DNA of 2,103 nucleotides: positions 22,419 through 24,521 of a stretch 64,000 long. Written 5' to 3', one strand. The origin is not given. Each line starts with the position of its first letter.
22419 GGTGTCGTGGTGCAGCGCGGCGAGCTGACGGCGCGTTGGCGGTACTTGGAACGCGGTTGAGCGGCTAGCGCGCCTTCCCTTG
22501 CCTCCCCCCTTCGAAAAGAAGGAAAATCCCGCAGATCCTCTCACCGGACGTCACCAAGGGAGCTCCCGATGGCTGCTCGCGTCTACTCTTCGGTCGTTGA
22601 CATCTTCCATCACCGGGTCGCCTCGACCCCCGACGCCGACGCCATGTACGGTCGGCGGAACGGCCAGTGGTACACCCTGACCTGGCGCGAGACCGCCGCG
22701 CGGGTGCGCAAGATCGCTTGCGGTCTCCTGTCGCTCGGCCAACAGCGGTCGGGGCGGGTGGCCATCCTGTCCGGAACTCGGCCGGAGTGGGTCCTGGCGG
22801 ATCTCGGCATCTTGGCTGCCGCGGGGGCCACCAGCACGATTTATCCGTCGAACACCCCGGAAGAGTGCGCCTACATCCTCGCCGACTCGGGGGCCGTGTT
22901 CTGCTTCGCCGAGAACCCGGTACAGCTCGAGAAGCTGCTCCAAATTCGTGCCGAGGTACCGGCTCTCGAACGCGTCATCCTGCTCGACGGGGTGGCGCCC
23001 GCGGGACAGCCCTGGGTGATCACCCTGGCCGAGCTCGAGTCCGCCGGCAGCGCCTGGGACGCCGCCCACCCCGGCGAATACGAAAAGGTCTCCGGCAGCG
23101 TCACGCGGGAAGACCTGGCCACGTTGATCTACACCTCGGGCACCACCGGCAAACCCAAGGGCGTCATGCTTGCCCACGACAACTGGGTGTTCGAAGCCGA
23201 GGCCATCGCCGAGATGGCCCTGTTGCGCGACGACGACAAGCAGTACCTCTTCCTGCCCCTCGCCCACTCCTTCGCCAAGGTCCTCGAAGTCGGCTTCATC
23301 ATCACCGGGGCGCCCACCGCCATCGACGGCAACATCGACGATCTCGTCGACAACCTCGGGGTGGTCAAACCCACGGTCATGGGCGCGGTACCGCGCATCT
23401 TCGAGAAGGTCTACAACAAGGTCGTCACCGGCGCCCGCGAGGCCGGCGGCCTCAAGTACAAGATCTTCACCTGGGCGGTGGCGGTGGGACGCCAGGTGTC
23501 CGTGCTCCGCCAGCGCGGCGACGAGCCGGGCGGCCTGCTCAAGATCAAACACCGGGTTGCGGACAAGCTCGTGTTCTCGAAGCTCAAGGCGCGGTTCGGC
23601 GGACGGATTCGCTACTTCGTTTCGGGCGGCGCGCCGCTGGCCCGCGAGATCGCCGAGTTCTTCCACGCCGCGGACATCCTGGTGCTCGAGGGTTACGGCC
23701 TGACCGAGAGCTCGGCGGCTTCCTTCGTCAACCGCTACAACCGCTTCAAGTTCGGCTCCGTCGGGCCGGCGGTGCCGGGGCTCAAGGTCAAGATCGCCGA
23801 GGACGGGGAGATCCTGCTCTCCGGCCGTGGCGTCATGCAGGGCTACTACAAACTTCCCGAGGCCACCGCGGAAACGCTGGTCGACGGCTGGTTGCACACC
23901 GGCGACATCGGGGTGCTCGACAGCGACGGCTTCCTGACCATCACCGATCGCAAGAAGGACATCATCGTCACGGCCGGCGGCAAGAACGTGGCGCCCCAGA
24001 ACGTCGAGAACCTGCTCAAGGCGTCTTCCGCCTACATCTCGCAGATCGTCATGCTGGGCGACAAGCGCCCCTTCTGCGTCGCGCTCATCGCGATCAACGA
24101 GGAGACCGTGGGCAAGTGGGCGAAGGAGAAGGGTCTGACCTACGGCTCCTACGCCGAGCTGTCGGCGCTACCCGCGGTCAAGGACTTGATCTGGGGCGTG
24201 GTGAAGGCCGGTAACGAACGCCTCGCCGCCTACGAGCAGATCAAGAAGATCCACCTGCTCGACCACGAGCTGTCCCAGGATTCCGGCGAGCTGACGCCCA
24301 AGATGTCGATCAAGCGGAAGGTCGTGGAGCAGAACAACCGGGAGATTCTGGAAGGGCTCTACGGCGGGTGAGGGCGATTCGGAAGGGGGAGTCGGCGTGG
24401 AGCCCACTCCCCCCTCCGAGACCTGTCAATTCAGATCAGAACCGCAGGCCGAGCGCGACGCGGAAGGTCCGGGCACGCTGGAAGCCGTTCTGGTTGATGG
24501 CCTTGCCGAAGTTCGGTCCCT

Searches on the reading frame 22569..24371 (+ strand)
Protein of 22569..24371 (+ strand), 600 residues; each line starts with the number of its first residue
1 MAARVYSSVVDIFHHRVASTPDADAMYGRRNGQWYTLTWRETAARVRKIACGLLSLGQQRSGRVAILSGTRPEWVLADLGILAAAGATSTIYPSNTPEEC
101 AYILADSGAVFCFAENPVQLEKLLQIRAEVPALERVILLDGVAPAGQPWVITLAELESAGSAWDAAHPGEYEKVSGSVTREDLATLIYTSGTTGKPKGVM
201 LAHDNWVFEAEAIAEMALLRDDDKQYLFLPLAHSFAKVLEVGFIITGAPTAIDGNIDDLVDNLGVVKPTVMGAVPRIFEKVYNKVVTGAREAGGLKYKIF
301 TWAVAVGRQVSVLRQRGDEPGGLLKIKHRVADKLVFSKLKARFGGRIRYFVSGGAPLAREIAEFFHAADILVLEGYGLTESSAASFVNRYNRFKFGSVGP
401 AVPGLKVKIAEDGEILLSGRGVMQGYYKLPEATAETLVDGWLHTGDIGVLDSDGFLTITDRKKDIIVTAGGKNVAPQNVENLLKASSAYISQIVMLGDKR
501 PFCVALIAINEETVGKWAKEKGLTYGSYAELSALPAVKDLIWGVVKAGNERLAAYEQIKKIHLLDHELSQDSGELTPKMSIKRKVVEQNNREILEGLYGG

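Call 91: search_protein_families(library=pfam, proteins=[window:22569-24371:+], max_evalue=0.00001)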
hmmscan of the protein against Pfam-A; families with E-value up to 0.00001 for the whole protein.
window:22569-24371:+ (600 aa): 2 families
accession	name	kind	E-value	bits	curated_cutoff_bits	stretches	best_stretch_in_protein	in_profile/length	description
PF00501.34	AMP-binding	-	3.3e-74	250.4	29.9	1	13-427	1-384/384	AMP-binding enzyme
PF23562.2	AMP-binding_C_3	-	4e-13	50.3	20.8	1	464-598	2-120/124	AMP-binding enzyme C-terminal domain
